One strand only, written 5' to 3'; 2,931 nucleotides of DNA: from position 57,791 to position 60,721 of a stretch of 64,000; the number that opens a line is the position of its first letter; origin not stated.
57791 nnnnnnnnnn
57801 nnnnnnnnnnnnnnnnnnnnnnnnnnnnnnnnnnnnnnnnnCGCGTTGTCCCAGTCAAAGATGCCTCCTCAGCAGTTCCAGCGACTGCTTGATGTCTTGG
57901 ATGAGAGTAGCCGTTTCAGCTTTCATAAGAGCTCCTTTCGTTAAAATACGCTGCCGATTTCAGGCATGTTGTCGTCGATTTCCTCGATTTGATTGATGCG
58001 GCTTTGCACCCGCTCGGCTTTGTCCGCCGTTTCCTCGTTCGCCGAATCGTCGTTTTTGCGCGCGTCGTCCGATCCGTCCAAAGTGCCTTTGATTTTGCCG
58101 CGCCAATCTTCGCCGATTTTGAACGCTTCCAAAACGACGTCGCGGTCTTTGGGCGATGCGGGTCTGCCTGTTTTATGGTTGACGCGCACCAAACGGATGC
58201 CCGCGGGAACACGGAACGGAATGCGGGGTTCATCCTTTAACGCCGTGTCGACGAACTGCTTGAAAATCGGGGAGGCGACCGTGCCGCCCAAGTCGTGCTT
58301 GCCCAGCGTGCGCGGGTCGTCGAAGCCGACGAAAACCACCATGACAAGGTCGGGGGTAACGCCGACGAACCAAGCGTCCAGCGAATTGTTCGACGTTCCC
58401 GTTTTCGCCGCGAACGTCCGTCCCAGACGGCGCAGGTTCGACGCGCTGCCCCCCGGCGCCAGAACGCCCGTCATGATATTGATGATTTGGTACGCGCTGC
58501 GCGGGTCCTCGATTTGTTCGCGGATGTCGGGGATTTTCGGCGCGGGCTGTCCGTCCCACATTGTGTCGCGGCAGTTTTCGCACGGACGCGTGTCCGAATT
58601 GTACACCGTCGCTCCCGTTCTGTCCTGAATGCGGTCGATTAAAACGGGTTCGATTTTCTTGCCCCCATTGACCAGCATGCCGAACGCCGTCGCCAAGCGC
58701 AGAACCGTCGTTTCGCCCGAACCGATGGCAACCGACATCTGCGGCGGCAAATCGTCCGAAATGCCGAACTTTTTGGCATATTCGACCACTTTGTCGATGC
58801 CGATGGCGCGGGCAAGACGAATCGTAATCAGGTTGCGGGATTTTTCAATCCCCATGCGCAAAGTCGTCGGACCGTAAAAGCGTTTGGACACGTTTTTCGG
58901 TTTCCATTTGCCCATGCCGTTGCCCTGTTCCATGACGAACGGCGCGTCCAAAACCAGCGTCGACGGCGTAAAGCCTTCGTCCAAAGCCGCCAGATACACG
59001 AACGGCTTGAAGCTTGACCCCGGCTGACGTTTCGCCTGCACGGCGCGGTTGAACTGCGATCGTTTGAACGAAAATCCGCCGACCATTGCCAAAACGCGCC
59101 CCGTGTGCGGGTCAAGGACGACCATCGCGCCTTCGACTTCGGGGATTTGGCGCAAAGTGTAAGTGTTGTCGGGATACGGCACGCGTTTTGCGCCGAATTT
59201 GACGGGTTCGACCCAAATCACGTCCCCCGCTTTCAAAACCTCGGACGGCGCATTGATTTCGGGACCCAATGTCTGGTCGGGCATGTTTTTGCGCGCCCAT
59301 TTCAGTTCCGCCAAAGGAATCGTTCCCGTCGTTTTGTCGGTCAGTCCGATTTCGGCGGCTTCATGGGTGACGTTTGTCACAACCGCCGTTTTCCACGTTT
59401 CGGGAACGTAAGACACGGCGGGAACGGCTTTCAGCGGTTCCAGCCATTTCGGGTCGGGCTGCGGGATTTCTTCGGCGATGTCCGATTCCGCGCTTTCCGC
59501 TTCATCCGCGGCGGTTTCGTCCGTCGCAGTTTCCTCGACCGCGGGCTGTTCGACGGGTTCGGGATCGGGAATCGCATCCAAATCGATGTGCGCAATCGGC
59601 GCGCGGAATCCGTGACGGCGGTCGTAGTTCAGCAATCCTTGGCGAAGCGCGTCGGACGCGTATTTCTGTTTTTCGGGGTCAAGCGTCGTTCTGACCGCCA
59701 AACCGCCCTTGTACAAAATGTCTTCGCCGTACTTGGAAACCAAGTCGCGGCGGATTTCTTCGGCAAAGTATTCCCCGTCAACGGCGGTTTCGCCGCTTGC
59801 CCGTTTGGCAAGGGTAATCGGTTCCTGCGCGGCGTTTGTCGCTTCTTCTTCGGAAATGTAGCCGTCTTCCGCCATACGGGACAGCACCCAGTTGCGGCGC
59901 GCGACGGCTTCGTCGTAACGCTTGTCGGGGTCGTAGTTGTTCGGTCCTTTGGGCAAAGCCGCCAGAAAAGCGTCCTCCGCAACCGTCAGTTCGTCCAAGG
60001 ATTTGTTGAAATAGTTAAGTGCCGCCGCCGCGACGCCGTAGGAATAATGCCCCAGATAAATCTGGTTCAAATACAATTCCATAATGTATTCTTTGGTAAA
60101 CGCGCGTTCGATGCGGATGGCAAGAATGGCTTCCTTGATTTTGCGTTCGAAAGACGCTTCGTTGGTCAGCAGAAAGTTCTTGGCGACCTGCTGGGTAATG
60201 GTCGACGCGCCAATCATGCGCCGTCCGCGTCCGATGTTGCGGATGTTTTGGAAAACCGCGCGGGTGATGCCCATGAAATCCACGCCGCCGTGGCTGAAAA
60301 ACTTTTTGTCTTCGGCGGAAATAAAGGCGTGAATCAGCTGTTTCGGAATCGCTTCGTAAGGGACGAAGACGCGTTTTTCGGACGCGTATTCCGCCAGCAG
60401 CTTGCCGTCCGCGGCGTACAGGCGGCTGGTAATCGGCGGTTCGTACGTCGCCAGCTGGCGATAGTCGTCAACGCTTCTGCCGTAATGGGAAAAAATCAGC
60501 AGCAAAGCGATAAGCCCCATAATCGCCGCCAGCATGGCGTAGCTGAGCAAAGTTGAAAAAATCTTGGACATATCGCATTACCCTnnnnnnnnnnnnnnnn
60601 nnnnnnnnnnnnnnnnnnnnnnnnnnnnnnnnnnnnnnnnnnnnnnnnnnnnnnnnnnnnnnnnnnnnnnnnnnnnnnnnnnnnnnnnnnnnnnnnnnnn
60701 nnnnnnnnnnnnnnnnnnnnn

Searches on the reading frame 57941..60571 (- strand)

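Call 12: search_protein_families(library=ncbifam, proteins=[window:57941-60571:-], max_evalue=0.00001)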
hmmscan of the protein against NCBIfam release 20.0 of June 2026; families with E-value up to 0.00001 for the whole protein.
window:57941-60571:- (876 aa): 16 families
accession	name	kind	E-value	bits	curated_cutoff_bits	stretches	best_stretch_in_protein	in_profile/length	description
TIGR02074.1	PBP_1a_fam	subfamily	1.9e-182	607.8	508.75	1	66-779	1-534/535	PBP1A family penicillin-binding protein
NF008643.0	PRK11636.1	equivalog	5.7e-153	511.2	1263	3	9-326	8-320/850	peptidoglycan glycosyltransferase/peptidoglycan DD-transpeptidase MrcA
NF051885.1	tranpepglycosPbpC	equivalog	7e-138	461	900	2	480-790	325-606/632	multimodular transpeptidase-transglycosylase PbpC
TIGR02071.1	PBP_1b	equivalog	1.2e-111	374.1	717.75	2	58-317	138-396/729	penicillin-binding protein 1B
TIGR02073.1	PBP_1c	equivalog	1.1e-92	311.9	494.2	2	48-312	11-263/728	penicillin-binding protein 1C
NF007061.0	PRK09506.1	equivalog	5.8e-87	292.3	1120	2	59-316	203-459/825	bifunctional glycosyl transferase/transpeptidase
NF011423.0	PRK14850.1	equivalog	4.8e-82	276.5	1275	2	63-319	153-408/764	penicillin-binding protein 1b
NF038272.1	strep_PBP1A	exception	1.7e-72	244.7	1075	2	5-306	8-309/658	penicillin-binding protein PBP1A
NF038276.1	strep_PBP2A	exception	1.9e-69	234.7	1100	2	49-254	78-276/716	penicillin-binding protein PBP2A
NF008414.0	PRK11240.1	equivalog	5.8e-55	186.7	1121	2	33-261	27-254/774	peptidoglycan glycosyltransferase PbpC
NF038274.1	strep_PBP1B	exception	1.2e-50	172.6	1225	2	49-217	63-234/745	penicillin-binding protein PBP1B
TIGR02070.1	mono_pep_trsgly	equivalog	3.2e-41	141.3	182.65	1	67-234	55-219/224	monofunctional biosynthetic peptidoglycan transglycosylase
NF010008.0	PRK13481.1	equivalog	2.3e-39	135.3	270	1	64-248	77-264/269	glycosyltransferase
TIGR03423.1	pbp2_mrdA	equivalog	8e-28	97.3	455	2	504-605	294-391/593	penicillin-binding protein 2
NF053573.1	PBP2_PenA_Neis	exception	5.3e-10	38.5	1105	0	481-605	263-389/572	peptidoglycan D,D-transpeptidase PBP2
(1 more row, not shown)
